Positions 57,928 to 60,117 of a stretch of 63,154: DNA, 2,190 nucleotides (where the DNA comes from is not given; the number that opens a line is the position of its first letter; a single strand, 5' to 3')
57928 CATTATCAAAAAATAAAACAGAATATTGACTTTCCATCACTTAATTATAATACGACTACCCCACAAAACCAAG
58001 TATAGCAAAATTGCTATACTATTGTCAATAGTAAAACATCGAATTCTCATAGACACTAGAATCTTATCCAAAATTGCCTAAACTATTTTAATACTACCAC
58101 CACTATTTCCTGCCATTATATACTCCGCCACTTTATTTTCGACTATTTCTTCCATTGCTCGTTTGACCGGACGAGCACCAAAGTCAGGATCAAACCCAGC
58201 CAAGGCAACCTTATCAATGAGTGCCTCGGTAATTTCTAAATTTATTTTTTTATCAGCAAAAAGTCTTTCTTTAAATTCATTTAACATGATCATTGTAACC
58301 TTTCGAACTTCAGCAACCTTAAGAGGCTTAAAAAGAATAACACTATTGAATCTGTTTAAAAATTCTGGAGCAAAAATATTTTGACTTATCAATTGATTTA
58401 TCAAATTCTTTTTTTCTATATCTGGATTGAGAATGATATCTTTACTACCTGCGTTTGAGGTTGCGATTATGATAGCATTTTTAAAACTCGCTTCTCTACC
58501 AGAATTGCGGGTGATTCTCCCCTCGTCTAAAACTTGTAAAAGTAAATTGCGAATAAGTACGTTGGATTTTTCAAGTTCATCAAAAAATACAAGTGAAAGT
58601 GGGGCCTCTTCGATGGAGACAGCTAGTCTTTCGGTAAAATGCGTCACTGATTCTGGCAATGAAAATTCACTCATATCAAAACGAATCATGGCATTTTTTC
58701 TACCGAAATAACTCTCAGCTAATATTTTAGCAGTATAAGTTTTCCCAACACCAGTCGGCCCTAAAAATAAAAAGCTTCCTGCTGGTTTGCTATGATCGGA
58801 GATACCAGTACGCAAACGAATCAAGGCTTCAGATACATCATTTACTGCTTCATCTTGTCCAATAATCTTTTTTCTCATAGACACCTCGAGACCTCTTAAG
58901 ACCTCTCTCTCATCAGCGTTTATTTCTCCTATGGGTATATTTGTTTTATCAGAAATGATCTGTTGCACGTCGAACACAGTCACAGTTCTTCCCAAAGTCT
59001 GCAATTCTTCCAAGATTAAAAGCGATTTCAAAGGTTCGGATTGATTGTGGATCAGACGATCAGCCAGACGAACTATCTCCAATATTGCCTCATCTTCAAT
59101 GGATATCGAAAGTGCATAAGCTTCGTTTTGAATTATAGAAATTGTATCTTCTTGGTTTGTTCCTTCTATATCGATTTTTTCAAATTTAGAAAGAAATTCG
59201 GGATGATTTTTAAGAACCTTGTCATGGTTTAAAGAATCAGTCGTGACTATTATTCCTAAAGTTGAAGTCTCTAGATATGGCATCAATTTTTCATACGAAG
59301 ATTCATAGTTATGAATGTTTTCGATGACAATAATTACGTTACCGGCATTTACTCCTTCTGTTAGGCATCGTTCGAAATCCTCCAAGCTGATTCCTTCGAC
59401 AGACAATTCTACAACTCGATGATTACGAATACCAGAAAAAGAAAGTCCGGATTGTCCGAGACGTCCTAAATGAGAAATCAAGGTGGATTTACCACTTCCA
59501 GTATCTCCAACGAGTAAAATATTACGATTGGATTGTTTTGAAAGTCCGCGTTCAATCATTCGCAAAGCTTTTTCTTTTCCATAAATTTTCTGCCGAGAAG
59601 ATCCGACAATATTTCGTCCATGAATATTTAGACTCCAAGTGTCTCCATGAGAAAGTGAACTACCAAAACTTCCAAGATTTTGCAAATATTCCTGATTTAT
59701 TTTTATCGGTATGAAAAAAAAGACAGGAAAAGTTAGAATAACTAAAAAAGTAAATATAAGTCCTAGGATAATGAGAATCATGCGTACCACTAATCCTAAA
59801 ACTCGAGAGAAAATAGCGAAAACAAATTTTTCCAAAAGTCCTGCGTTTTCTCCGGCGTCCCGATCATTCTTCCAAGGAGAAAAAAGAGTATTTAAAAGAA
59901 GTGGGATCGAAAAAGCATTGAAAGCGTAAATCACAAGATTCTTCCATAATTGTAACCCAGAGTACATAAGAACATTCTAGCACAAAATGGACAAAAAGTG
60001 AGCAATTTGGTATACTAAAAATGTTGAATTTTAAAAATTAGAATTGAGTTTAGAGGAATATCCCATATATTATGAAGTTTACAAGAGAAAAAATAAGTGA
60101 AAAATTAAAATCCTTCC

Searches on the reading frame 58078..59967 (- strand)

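Call 34: search_protein_families(library=pfam, proteins=[window:58078-59967:-], max_evalue=0.00001)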
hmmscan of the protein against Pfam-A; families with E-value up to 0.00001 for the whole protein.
window:58078-59967:- (629 aa): 13 families
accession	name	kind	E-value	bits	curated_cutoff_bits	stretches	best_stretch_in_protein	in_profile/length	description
PF07724.20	AAA_2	-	3.5e-34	118.7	27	1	394-542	1-165/166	AAA domain (Cdc48 subfamily)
PF10431.15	ClpB_D2-small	-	2.6e-18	66.3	21.9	1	549-626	1-79/81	C-terminal, D2-small domain, of ClpB protein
PF00004.35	AAA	-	1.6e-12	48.5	21.2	1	400-506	2-110/131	ATPase family associated with various cellular activities (AAA)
PF13191.12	AAA_16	-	2.2e-09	38.5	32.6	0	129-178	3-56/167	AAA ATPase domain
PF07728.20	AAA_5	-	4.1e-09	37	22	0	399-508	2-125/139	AAA domain (dynein-related subfamily)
PF13173.12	AAA_14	-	5.9e-09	36.5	27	0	400-471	6-77/129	AAA domain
PF13401.12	AAA_22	-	6.7e-09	36.6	27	0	395-482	4-81/130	AAA domain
PF00158.32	Sigma54_activat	-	7.9e-09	35.9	20.2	0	382-512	8-149/168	Sigma-54 interaction domain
PF12775.13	AAA_7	-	1.5e-06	28.3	25.8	0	145-167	31-53/181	P-loop containing dynein motor region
PF13238.12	AAA_18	-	4e-06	27.8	29.4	0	150-179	1-25/128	AAA domain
PF20720.3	nSTAND3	-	6.4e-06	26.4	27.2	0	400-429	21-50/155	Novel STAND NTPase 3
PF05673.19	DUF815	-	9.1e-06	25.4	23.8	0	131-188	37-95/249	Protein of unknown function (DUF815)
PF13555.12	AAA_29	-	9.8e-06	25.7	27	0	147-164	22-39/61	P-loop containing region of AAA domain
